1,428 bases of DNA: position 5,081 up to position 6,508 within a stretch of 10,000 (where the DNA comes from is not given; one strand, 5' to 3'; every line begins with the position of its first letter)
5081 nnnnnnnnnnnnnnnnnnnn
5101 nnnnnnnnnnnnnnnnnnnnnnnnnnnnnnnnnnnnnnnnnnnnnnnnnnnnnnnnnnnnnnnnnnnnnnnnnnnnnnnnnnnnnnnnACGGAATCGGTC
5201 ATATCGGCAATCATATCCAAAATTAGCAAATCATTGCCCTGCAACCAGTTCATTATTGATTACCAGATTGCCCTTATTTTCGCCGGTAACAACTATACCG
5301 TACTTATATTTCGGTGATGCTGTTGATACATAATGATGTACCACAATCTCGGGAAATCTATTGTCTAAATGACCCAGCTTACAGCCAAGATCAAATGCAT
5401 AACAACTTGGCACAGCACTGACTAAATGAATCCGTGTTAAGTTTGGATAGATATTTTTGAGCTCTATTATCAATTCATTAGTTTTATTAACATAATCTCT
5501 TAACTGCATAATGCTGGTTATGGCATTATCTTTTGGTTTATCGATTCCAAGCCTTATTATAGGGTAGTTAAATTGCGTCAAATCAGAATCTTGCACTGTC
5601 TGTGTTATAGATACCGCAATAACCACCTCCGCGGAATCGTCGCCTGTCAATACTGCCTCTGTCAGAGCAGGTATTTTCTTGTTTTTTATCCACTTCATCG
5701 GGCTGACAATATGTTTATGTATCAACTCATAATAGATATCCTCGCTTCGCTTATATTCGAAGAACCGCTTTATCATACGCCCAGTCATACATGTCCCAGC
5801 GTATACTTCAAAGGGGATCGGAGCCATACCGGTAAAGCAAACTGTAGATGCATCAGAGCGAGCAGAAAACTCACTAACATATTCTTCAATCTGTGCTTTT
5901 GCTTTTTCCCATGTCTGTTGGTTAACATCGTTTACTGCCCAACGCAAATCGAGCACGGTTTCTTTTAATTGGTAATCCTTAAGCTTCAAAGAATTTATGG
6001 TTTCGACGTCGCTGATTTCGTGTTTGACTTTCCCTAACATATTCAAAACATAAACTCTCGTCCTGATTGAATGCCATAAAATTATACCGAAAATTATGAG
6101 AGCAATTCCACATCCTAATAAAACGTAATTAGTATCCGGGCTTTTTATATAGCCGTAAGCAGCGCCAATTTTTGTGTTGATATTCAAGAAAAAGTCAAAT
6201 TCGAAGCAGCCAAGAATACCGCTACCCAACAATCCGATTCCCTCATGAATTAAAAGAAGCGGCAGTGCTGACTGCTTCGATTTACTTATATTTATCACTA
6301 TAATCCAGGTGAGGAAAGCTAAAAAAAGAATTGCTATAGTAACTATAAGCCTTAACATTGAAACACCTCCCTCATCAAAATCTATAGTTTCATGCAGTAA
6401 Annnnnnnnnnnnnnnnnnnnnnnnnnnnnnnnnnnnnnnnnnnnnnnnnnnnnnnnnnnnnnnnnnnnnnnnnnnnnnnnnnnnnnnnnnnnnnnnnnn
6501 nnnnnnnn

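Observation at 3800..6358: Minimal CBASS-like cyclic-nucleotide signalling pair in effector-first order: 3TM + SAVED/CARF-like protein followed by a CD-NTase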

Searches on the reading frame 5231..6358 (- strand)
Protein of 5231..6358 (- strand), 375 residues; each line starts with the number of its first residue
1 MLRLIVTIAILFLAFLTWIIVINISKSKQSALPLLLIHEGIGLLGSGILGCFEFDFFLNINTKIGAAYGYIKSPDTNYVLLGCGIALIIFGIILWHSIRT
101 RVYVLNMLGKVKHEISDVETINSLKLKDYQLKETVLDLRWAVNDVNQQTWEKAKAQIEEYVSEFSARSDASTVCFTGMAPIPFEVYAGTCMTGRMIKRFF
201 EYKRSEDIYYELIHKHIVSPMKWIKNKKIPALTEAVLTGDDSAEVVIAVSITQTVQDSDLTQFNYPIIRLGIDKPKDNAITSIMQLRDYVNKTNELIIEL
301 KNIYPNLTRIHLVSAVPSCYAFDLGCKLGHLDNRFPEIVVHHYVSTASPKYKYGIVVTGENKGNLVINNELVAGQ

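Call 3: search_protein_families(library=pfam, proteins=[window:5231-6358:-], max_evalue=0.1)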
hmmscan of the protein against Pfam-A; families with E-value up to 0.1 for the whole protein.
window:5231-6358:- (375 aa): 2 families
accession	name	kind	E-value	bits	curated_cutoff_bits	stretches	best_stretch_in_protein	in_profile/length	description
PF18145.6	SAVED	-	3.3e-24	86.1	26.2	1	161-356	5-189/190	SMODS-associated and fused to various effectors sensor domain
PF11297.13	DUF3098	-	0.097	12.7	25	0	76-94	5-23/67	Protein of unknown function (DUF3098)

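Call 4: search_protein_families(library=padloc, proteins=[window:5231-6358:-], max_evalue=0.1)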
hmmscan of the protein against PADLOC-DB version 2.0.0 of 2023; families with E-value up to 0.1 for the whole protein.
window:5231-6358:- (375 aa): 24 families
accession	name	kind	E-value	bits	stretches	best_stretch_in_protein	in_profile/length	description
PDLC00676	Effector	-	2.3e-70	235.8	1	7-366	8-352/354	2TM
PDLC02003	SAVED2--SAVED_TM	-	8.5e-67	224.1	1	5-366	5-346/348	-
PDLC01997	SAVED1--SAVED_HNH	-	7.1e-16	56.6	1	107-326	127-341/368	-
PDLC00707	Effector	-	1e-15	55.8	1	33-361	23-356/370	2TM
PDLC02001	SAVED2--SAVED_TM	-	1.5e-15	55.2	1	28-361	17-344/353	-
PDLC00747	Effector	-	4.5e-15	53.7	1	118-355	141-371/373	Endonuclease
PDLC00754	Effector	-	1.8e-14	51.1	1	153-367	59-276/598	Peptidase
PDLC00749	Effector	-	8.9e-14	49.3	1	130-341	171-380/395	Endonuclease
PDLC00746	Effector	-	4.2e-13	47.1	1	102-346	134-377/389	Endonuclease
PDLC00739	Effector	-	7.4e-13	46.5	1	107-325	131-346/378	Endonuclease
PDLC00736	Effector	-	2.3e-09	34.7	1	127-353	338-552/561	Endonuclease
PDLC00663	Effector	-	3.7e-08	31.1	1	175-346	136-300/317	1TM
PDLC02011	SAVED4--SAVED_TM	-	1.7e-07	29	1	93-352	58-265/278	-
PDLC00740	Effector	-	4.4e-07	27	1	147-328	183-356/391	Endonuclease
PDLC00751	Effector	-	2.3e-06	24.9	1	151-347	306-502/530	Endonuclease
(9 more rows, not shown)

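Call 5: search_protein_families(library=ncbifam, proteins=[window:5231-6358:-], max_evalue=0.1)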
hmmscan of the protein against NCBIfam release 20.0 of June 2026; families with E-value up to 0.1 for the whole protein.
window:5231-6358:- (375 aa): 2 families
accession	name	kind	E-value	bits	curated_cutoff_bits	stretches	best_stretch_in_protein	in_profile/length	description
NF033611.0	SAVED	domain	1.9e-23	83.3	33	1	110-357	15-259/261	SAVED domain-containing protein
TIGR04434.1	rSAM_Pput_1520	hypoth_equivalog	0.044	12.3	550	1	205-248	132-173/515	B12-binding domain/radical SAM domain-containing protein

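Call 10: search_solved_structures(query=window:5231-6358:-, max_evalue=1, show_alignments=2)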
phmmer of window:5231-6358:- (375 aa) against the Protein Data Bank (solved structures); distinct sequences matched with E-value up to 1: 5.
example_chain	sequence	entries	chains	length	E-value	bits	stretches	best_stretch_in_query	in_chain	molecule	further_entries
9wq2_B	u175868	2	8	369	1.8e-38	136.1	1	69-366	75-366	2-methylthioadenine synthetase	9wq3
9om7_F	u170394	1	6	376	3.5e-34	122.1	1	69-366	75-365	SAVED domain-containing protein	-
8ysq_A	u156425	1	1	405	0.023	17.4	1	152-353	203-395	SAVED domain-containing protein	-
1xt8_A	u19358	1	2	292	0.083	15.5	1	241-308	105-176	putative amino-acid transporter periplasmic solute-binding protein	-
7rws_A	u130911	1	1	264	0.18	14.4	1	171-325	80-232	SAVED domain-containing protein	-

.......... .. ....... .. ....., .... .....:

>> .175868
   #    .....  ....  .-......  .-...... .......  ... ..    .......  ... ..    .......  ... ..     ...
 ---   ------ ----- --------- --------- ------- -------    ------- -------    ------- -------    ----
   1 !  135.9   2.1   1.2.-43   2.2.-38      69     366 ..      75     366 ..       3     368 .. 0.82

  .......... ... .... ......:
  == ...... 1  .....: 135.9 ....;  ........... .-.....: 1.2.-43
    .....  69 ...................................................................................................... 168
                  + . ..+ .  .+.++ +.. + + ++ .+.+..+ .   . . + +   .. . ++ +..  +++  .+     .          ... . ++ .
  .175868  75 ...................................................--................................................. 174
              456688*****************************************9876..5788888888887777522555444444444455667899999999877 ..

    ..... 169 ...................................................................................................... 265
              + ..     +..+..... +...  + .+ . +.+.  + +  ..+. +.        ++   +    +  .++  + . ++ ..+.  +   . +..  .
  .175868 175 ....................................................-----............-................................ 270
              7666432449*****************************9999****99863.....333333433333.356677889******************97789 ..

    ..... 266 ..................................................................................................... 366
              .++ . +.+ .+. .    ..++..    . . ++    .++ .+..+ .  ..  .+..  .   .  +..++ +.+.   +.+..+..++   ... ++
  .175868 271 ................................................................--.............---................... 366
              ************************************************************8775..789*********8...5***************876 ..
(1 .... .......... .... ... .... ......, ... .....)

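Call 15: find_encoding_contigs(protein=window:5231-6358:-, flank=10000, max_places=6)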
Protein window:5231-6358:- (375 aa): 23 contigs read that carry it; 6 places shown.
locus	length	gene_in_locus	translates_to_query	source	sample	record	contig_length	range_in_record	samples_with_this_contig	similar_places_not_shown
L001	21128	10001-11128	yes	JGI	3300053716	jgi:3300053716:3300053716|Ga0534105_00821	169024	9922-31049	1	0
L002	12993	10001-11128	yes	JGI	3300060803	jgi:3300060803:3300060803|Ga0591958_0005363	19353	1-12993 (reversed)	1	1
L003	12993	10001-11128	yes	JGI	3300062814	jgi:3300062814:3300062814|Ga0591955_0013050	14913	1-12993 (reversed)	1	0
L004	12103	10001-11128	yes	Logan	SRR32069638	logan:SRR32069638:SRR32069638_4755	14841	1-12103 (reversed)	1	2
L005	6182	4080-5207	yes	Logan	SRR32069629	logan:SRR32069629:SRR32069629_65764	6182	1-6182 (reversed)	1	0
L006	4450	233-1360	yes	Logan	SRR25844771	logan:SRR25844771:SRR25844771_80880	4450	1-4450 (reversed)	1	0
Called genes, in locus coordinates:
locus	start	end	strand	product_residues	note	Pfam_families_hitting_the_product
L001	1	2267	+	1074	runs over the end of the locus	PF00176:SNF2-rel_dom, PF00270:DEAD (faint), PF04851:ResIII, PF00271:Helicase_C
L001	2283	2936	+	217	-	PF14335:DUF4391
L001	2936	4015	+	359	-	PF04326:SLFN_AlbA_2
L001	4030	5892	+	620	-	PF01555:N6_N4_Mtase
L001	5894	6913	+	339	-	PF13310:Virulence_RhuM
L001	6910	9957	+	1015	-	PF00270:DEAD (weak), PF04851:ResIII, PF19778:RE_endonuc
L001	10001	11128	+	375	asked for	PF18145:SAVED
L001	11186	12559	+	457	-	PF18144:SMODS, PF21654:DncV-like_NTFase, PF18134:AGS_C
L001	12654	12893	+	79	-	-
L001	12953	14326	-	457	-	PF13546:DDE_5, PF01609:DDE_Tnp_1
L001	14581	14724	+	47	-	PF01527:HTH_Tnp_1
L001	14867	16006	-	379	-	PF14659:Phage_int_SAM_3, PF00589:Phage_integrase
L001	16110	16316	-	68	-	-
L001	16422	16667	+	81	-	-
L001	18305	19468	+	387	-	PF14311:DUF4379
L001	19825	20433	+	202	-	-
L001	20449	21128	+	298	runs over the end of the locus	-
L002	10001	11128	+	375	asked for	PF18145:SAVED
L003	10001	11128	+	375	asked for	PF18145:SAVED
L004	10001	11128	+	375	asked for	PF18145:SAVED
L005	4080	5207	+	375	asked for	PF18145:SAVED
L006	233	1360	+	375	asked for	PF18145:SAVED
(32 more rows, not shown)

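Call 33: find_homologous_proteins(query=window:5231-6358:-, max_evalue=0.00001)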
Query window:5231-6358:- (375 aa): 21 proteins with E <= 0.00001 among 3777 candidates.
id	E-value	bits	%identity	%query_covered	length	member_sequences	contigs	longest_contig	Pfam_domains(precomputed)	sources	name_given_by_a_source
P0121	7.2e-227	771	90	100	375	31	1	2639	PF18145.7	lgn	-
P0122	1.9e-208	710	85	98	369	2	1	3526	PF18145.7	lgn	-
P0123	1.8e-204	697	84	97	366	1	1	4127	PF18145.7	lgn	-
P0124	2.8e-201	687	80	100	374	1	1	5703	PF18145.7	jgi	-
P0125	4.0e-201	686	80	99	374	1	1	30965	PF18145.7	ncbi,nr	ncbi:MAG: SAVED domain-containing protein [Desulfotomaculaceae bacterium]|nr:SAVED domain-containing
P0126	2.1e-195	667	78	98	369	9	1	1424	PF18145.7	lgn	-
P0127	4.6e-194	663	80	98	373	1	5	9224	PF18145.7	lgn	-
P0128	5.3e-193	659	81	98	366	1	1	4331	PF18145.7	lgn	-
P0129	1.0e-192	659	80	98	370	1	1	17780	PF18145.7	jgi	jgi:hypothetical protein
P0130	6.1e-181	620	73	98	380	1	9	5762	PF18145.7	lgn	-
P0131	1.4e-179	615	72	100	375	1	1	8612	PF18145.7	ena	-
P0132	1.2e-166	573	71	97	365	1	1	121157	PF18145.7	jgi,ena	-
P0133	2.3e-134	467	69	80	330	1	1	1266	PF18145.7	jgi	jgi:hypothetical protein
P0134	7.6e-130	452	58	94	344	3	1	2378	PF18145.7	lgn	-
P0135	1.3e-116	408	49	98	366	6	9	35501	PF18145.7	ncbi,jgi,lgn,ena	jgi:hypothetical protein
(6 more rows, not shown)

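Call 41: predict_structure(alignment_id=A2)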
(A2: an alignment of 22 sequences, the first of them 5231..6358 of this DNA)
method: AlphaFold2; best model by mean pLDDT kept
length: 375 residues; sequences in the alignment: 22
mean_pLDDT: 81.1   pTM: 0.76
mean pLDDT of the five models: 81.1, 76.8, 76.6, 70.3, 67.2
residues with pLDDT >= 90: 135; 70-90: 166; 50-70: 56; < 50: 18
segments of 3 or more residues with pLDDT < 50: 218-226, 370-375
pLDDT, mean of each block of 10 residues (from residue 1): 66 68 61 79 72 59 53 71 83 84 88 78 85 89 88 94 80 89 95 86 87 66 53 76 93 93 91 87 91 92 90 95 92 83 89 92 83 36
secondary structure, 60 per line:
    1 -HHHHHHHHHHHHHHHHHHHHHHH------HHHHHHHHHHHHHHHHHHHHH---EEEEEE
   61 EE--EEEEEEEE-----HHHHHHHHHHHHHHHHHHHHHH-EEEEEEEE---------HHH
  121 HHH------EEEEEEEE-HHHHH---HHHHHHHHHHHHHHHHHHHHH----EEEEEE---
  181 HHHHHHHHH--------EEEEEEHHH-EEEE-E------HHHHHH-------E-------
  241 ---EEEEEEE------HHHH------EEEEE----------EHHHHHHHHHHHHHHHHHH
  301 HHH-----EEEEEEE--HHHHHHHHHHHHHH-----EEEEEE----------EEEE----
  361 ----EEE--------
elements in order: H2-24 H31-51 E55-62 E65-72 H78-99 E101-108 H118-123 E130-137 H139-143 H147-167 E172-177 H181-189 E198-203 E208-211 H220-225 E244-250 H257-260 E267-271 H283-303 E309-315 H318-331 E337-342 E353-356 E365-367

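Call 44: fold_search(model_id=the predicted structure, library=pdb)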
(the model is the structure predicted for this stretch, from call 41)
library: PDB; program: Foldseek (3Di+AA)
matches with E <= 10: 1023; with E <= 0.001: 72
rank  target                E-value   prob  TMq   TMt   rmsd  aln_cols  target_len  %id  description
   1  9wq2_A                3.0e-28  1.00  0.64  0.66   8.5       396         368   27  Structure of 3TM-SAVED dimer bound to 2'3'-cGAMP (released 2026-04-01)
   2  9wq3_G                6.2e-28  1.00  0.65  0.72   5.0       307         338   29  Structure of 3TM-SAVED Filament bound to 2'3'-cGAMP (released 2026-04-01)
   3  9wq3_A                7.3e-28  1.00  0.65  0.72   7.9       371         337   26  Structure of 3TM-SAVED Filament bound to 2'3'-cGAMP (released 2026-04-01)
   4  9wq3_B                3.5e-26  1.00  0.64  0.71  11.3       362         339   28  Structure of 3TM-SAVED Filament bound to 2'3'-cGAMP (released 2026-04-01)
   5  9om7_A                9.4e-25  1.00  0.63  0.89   2.1       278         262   28  BtCap14 SAVED domain + 2',3'-cGAMP (released 2026-04-01)
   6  9om7_C                1.6e-24  1.00  0.62  0.88   2.0       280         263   28  BtCap14 SAVED domain + 2',3'-cGAMP (released 2026-04-01)
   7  7rws                  4.7e-15  1.00  0.55  0.78   3.7       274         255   15  Structure of SAVED domain of Cap5 from Lactococcus lactis in complex with cGAMP (released 2021-11-10)
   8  7rwm_C                1.1e-14  1.00  0.56  0.58   4.8       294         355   14  Structure of Cap5 from Lactococcus lactis (released 2021-11-10)
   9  7rwm_A                1.7e-14  1.00  0.53  0.56   5.5       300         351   14  Structure of Cap5 from Lactococcus lactis (released 2021-11-10)
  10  8fm1_H                2.0e-14  1.00  0.54  0.57   9.1       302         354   14  Structure of CBASS Cap5 from Pseudomonas syringae in the absence of a ligand (apo form dimer) (released 2024-02-07)
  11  8fmh_D                2.9e-14  1.00  0.53  0.55   9.2       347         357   12  Structure of CBASS Cap5 from Pseudomonas syringae as an activated tetramer with the cyclic dinucleotide 3'2'-c-dGAMP l (released 2024-02-07)
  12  8fmf_D                2.9e-14  1.00  0.50  0.52  10.0       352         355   12  Structure of CBASS Cap5 from Pseudomonas syringae as an activated tetramer with the cyclic dinucleotide 3'2'-c-diAMP l (released 2024-02-07)
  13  7rwm_D                3.3e-14  1.00  0.54  0.57   5.3       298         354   14  Structure of Cap5 from Lactococcus lactis (released 2021-11-10)
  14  7rwm_B                3.9e-14  1.00  0.55  0.58   5.0       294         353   15  Structure of Cap5 from Lactococcus lactis (released 2021-11-10)
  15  8fm1_L                3.9e-14  1.00  0.52  0.54   9.3       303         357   14  Structure of CBASS Cap5 from Pseudomonas syringae in the absence of a ligand (apo form dimer) (released 2024-02-07)
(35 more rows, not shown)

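Call 48: search_dna_similar(query=window:5231-6358:-, collection=plasmids, mode=protein, max_rows=30, max_evalue=0.00001)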
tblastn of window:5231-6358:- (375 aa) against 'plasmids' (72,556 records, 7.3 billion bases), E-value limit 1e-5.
Records with a match: 17; places in all: 19; records where one place covers at least 80% of the query: 0.
Best place of each record, by identity: <60% 17.
By first word of the organism name: Bacillus 6; Curtobacterium 3; Rhodococcus 2; Paenibacillus 2; Priestia 1; Clostridioides 1; Staphylococcus 1; Aneurinibacillus 1.
By predicted mobility (MOB-suite, as given by PLSDB): non-mobilizable 13; mobilizable 4.
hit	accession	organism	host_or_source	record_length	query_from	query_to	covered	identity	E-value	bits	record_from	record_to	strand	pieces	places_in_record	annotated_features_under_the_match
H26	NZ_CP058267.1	Priestia megaterium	cell culture,potash salt dump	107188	75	366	78%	33.9%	5e-36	146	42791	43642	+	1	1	SAVED domain-containing protein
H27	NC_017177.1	Clostridioides difficile BI1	Homo sapiens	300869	77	366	77%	32.5%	7e-36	146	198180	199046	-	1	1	SAVED domain-containing protein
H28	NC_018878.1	Bacillus thuringiensis Bt407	-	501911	73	366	78%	31.0%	1e-31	133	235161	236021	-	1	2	SAVED domain-containing protein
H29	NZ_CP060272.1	Staphylococcus xylosus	Cell,Meju, fermented soybean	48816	76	367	78%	30.0%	3e-24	112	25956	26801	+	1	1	SAVED domain-containing protein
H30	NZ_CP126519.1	Bacillus toyonensis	bacterial isolate,warm, humid forested ...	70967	77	355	74%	31.3%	2e-34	142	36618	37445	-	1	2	SAVED domain-containing protein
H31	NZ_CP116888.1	Aneurinibacillus sp. Ricciae_BoGa-3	whole organism,Plant material,Lab grown ...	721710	76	366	78%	28.8%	5e-34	140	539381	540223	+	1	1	SAVED domain-containing protein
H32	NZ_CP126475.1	Bacillus thuringiensis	mixed culture,termite gut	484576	74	355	75%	24.7%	3e-16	88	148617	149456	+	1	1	SAVED domain-containing protein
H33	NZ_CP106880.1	Curtobacterium flaccumfaciens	Euphorbia pulcherrima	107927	106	342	63%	25.1%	5e-9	66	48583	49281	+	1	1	SAVED domain-containing protein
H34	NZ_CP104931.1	Curtobacterium flaccumfaciens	Euphorbia pulcherrima cv. Scandic Red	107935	106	342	63%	25.1%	5e-9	66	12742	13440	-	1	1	SAVED domain-containing protein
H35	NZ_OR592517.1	Curtobacterium flaccumfaciens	-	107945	106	342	63%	25.1%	5e-9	66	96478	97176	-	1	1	SAVED domain-containing protein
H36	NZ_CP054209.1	Rhodococcus qingshengii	cell culture,carbendazim contaminated ...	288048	104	359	68%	22.9%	6e-7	59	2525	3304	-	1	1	SAVED domain-containing protein | cyclic GMP-AMP synthase DncV-like nucleotidyltransferase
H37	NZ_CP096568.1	Rhodococcus qingshengii JCM 15477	sandy loam,soil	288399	104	359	68%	22.9%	6e-7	59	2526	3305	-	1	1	SAVED domain-containing protein | cyclic GMP-AMP synthase DncV-like nucleotidyltransferase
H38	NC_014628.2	Paenibacillus polymyxa SC2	-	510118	126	361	63%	24.6%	4e-13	79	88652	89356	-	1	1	SAVED domain-containing protein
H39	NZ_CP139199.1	Paenibacillus polymyxa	mixed culture,soil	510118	126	361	63%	24.6%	4e-13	79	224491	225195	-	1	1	SAVED domain-containing protein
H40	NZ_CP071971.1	Bacillus amyloliquefaciens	catalpa,metagenomic assembly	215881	173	353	48%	27.6%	8e-12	74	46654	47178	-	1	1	SAVED domain-containing protein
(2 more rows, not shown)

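Call 49: get_annotated_region(hit=H28, flank=4000)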
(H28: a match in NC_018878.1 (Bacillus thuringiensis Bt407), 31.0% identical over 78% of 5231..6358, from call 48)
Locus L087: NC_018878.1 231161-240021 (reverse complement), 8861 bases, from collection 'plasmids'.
description: Bacillus thuringiensis Bt407 plasmid BTB_502p, complete sequence
organism: Bacillus thuringiensis Bt407 (NCBI taxid 527021)
taxonomy: Bacteria; Bacillota; Bacilli; Bacillales; Bacillaceae; Bacillus; Bacillus thuringiensis; Bacillus thuringiensis Bt407
host: -; source: -; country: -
typing (MOB-suite, as given by PLSDB): non-mobilizable; replicon rep_cluster_18; mating-pair formation MPF_T
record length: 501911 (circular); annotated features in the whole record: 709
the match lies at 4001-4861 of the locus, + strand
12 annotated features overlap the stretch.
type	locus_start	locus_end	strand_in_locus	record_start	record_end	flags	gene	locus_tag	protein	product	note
CDS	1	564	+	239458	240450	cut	-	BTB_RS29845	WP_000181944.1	3-oxoacyl-ACP synthase III family protein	-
CDS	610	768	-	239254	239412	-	-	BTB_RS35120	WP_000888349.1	hypothetical protein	-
CDS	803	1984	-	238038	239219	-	-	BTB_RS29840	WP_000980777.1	hypothetical protein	-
CDS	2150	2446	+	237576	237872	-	-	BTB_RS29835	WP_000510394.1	hypothetical protein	-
CDS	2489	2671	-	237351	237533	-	-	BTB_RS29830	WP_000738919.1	hypothetical protein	-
CDS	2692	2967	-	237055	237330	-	-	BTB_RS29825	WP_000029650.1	hypothetical protein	-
CDS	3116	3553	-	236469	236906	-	-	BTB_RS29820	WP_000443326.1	hypothetical protein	-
CDS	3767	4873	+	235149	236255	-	-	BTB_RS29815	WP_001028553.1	SAVED domain-containing protein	-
CDS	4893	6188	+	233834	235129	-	-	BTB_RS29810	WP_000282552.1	nucleotidyltransferase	-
CDS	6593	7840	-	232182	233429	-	-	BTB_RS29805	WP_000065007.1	WGR domain-containing protein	-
CDS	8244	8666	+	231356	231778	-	-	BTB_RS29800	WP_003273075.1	NfeD family protein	-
CDS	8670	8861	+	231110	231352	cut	-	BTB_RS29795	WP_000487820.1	hypothetical protein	-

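Call 50: get_annotated_region(hit=H27, flank=3000)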
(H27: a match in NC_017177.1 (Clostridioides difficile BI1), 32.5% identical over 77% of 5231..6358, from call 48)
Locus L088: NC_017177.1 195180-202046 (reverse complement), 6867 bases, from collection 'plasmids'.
description: Clostridioides difficile BI1 plasmid unnamed, complete sequence
organism: Clostridioides difficile BI1 (NCBI taxid 699034)
taxonomy: Bacteria; Bacillota; Clostridia; Peptostreptococcales; Peptostreptococcaceae; Clostridioides; Clostridioides difficile; Clostridioides difficile BI1
host: -; source: Homo sapiens; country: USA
typing (MOB-suite, as given by PLSDB): non-mobilizable
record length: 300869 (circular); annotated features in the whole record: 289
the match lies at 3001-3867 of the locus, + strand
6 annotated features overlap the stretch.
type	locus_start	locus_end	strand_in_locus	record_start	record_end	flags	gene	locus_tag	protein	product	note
CDS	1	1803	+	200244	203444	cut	-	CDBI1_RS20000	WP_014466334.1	peptidoglycan DD-metalloendopeptidase family protein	-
CDS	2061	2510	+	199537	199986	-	-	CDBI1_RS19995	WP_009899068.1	hypothetical protein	-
CDS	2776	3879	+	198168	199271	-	-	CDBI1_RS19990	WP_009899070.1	SAVED domain-containing protein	-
CDS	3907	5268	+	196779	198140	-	-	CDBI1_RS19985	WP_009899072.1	cyclic GMP-AMP synthase DncV-like nucleotidyltransferase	-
CDS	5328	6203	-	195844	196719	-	-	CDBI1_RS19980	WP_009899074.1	hypothetical protein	-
CDS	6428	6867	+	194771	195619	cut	-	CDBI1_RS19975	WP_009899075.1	N-6 DNA methylase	GO:0006306 - DNA methylation [Evidence IEA]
